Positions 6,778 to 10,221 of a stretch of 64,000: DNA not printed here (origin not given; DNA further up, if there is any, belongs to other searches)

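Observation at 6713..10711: Giant secreted beta-helix/SH3b/SLT lytic-transglycosylase protein divergent from a C39-like peptidase across a 36-bp perfect palindrome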

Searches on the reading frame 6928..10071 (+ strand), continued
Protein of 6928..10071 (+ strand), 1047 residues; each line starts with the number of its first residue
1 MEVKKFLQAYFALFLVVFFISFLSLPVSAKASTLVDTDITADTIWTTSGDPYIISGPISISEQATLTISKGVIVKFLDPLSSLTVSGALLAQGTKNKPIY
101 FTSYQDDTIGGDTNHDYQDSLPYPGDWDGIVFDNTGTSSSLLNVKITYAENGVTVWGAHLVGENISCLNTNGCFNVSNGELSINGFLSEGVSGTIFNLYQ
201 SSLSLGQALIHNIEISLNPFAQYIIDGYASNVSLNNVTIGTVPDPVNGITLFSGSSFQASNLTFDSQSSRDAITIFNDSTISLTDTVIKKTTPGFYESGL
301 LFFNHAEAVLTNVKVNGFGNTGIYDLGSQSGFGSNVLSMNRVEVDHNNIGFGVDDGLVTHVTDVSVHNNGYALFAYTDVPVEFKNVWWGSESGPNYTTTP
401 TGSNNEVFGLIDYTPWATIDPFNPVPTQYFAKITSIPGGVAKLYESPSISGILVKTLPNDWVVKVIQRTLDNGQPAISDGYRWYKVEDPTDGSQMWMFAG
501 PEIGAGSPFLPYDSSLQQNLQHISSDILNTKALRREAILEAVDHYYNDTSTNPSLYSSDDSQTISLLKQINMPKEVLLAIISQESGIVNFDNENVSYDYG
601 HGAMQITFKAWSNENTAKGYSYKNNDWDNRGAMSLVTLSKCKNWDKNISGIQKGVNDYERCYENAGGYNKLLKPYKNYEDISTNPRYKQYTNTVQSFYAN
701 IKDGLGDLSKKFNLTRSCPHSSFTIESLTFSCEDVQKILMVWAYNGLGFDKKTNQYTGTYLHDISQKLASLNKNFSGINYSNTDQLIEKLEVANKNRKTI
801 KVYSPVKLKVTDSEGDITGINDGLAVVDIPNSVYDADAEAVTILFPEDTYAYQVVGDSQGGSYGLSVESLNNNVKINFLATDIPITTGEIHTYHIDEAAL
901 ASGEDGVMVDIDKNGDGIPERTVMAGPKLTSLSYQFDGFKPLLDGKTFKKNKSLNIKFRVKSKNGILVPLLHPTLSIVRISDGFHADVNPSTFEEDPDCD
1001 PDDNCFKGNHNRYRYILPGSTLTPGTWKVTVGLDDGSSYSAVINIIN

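Call 14: find_encoding_contigs(protein=P0003, flank=5000, max_places=4)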
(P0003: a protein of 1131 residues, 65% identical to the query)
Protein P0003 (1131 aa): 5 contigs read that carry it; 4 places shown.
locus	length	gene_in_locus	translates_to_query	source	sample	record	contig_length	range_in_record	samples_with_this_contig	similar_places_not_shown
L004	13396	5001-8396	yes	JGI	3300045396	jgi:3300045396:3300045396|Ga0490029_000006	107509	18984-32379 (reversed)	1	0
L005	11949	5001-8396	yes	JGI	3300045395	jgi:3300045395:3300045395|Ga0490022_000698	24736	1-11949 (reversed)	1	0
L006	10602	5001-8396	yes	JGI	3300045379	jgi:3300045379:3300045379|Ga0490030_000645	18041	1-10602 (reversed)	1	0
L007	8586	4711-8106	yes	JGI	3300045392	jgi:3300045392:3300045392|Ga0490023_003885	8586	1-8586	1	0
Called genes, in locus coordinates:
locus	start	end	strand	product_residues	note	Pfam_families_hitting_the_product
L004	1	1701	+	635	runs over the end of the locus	PF00012:HSP70, PF06723:MreB_Mbl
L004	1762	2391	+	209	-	PF00702:Hydrolase, PF12710:HAD (weak), PF13419:HAD_2, PF13242:Hydrolase_like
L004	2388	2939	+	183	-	PF01625:PMSR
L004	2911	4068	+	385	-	-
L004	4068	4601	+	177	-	PF00583:Acetyltransf_1, PF13302:Acetyltransf_3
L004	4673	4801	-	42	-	-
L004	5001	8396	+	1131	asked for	-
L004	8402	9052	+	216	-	-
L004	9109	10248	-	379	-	PF02353:CMAS, PF01728:FtsJ, PF13489:Methyltransf_23, PF08241:Methyltransf_11, PF08242:Methyltransf_12, PF13649:Methyltransf_25, PF13847:Methyltransf_31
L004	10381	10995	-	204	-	-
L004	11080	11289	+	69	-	-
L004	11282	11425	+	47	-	-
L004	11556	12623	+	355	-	PF00226:DnaJ, PF01556:DnaJ_C, PF00684:DnaJ_CXXCXGXG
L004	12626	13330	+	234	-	PF01177:Asp_Glu_race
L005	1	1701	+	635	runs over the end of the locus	PF00012:HSP70, PF06723:MreB_Mbl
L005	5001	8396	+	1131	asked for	-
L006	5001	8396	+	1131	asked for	-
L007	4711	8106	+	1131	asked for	-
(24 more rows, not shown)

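Call 30: find_encoding_contigs(protein=P0035, flank=3000, max_places=4)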
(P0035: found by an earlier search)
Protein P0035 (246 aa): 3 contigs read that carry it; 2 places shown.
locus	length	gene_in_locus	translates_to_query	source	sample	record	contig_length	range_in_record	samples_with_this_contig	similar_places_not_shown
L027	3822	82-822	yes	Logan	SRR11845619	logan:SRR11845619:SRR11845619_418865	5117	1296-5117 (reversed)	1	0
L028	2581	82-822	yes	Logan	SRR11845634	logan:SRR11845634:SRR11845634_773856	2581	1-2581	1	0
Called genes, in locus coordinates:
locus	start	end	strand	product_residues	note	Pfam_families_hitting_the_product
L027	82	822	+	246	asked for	PF13529:Peptidase_C39_2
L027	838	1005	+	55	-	-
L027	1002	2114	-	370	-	-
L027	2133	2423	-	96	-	PF01625:PMSR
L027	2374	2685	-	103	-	PF01625:PMSR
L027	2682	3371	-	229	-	PF00702:Hydrolase, PF13419:HAD_2, PF13242:Hydrolase_like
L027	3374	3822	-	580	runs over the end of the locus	?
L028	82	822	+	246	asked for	PF13529:Peptidase_C39_2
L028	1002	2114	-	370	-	-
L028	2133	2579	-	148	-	?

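Call 32: find_encoding_contigs(protein=P0005, flank=5000, max_places=2)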
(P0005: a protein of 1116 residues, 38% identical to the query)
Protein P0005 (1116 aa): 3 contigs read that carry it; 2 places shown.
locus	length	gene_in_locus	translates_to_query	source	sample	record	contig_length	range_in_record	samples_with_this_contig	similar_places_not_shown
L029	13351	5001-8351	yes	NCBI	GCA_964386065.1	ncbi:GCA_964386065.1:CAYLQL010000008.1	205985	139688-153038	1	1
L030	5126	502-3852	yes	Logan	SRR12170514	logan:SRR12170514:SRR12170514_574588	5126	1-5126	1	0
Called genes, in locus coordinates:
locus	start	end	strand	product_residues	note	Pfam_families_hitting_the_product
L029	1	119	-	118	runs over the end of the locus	PF01258:zf-dskA_traR (weak)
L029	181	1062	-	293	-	-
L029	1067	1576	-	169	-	PF01936:NYN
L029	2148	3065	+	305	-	PF02899:Phage_int_SAM_1, PF13495:Phage_int_SAM_4 (faint), PF00589:Phage_integrase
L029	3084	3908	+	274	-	PF03372:Exo_endo_phos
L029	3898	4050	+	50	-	-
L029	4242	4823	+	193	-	-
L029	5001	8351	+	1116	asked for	PF13229:Beta_helix (weak), PF08239:SH3_3 (weak)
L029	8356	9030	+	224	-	-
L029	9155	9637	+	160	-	PF05163:DinB, PF12867:DinB_2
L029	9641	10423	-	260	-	PF01978:TrmB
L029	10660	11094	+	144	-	-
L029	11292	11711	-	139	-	PF02661:Fic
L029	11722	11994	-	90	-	PF12728:HTH_17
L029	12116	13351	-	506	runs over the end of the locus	PF01743:PolyA_pol, PF12627:PolyA_pol_RNAbd, PF01966:HD, PF13735:tRNA_NucTran2_2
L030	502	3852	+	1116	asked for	PF13229:Beta_helix (weak), PF08239:SH3_3 (weak)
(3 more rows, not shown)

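Call 33: find_encoding_contigs(protein=P0006, flank=5000, max_places=2)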
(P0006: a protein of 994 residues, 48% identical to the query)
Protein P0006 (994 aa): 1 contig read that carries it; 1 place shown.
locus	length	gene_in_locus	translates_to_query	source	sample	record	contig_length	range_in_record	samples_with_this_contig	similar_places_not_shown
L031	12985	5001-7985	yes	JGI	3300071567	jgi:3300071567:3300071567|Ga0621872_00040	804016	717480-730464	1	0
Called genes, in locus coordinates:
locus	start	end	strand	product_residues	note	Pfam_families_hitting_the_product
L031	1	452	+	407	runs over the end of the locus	-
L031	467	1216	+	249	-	PF00849:PseudoU_synth_2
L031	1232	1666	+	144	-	PF01245:Ribosomal_L19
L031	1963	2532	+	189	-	-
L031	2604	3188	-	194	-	-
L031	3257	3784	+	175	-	-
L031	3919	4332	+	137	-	-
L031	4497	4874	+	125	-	-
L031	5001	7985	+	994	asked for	PF13229:Beta_helix (weak)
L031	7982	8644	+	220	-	-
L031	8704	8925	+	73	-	-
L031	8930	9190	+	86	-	-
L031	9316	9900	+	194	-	-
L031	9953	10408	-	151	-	-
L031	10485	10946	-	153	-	-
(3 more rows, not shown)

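Call 34: find_encoding_contigs(protein=P0007, flank=5000, max_places=2)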
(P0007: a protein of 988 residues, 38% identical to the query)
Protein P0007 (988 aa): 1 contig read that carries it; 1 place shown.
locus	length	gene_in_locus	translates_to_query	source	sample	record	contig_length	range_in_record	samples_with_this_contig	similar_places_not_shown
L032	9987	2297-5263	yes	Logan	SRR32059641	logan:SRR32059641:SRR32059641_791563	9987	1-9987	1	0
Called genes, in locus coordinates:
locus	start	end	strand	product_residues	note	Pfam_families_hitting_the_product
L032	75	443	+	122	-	-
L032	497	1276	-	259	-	PF26696:PTL_trimer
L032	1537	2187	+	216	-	PF01797:Y1_Tnp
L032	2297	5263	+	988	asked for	PF28492:Beta_helix_4 (weak)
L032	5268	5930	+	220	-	-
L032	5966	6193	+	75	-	-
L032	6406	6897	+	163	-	PF00466:Ribosomal_L10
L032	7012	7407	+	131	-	PF16320:Ribosomal_L12_N, PF00542:Ribosomal_L12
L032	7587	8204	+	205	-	-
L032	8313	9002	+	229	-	PF05552:MS_channel_1st_1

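Call 43: predict_structure(alignment_id=A3)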
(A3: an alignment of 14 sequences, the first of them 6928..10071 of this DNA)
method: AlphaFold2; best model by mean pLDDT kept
length: 1047 residues; sequences in the alignment: 14
mean_pLDDT: 72.1   pTM: 0.48
mean pLDDT of the five models: 72.1, 69.4, 66.0, 63.2, 62.5
residues with pLDDT >= 90: 203; 70-90: 484; 50-70: 151; < 50: 209
segments of 3 or more residues with pLDDT < 50: 24-30, 321-333, 347-423, 504-506, 584-602, 606-629, 640-688, 996-1008
pLDDT, mean of each block of 10 residues (from residue 1): 65 76 47 86 90 93 93 92 94 94 87 64 88 82 96 93 96 95 96 95 97 84 92 96 88 91 89 82 89 66 74 71 37 55 50 39 34 33 37 34 27 26 63 82 83 78 86 73 82 78 61 85 76 79 82 76 71 83 49 40 45 35 39 65 37 32 28 33 45 76 78 70 85 86 67 62 85 82 88 88 79 89 82 77 87 80 80 78 79 88 83 83 79 66 76 79 56 80 76 50 43 75 85 72 84
secondary structure, 60 per line:
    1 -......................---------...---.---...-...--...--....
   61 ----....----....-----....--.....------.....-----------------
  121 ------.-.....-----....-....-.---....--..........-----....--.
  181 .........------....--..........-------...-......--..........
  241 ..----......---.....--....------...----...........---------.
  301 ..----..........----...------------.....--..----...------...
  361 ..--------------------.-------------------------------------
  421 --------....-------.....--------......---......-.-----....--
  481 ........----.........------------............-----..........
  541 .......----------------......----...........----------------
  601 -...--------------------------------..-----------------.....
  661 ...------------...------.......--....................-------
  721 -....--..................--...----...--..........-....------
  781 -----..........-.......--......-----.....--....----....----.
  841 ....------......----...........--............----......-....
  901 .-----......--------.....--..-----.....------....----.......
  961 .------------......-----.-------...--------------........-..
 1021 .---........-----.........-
elements in order (helices of 4 or more, strands of 3 or more residues): H2-23 E33-35 E43-45 E52-54 E57-60 E65-68 E73-76 E82-85 E88-92 E99-103 E129-133 E139-142 E144-147 E153-156 E159-168 E174-177 E180-189 E196-199 E202-211 E223-228 E231-242 E247-252 E256-260 E263-266 E273-275 E280-290 E300-302 E307-316 E321-323 E336-340 E349-351 E358-362 E429-432 E440-444 E453-458 E462-467 E475-478 E481-488 E493-501 H514-525 H531-547 H564-569 H574-584 H656-663 H685-691 H694-713 E722-725 E728-731 H732-745 E748-750 E755-757 H760-769 H771-774 H786-795 E797-803 E806-811 E817-821 E824-827 E832-835 E840-844 E851-856 E861-871 E874-885 E890-895 H897-901 E907-912 E921-925 E935-939 E946-949 E954-961 E974-979 E993-995 E1010-1017 E1025-1032 E1038-1046
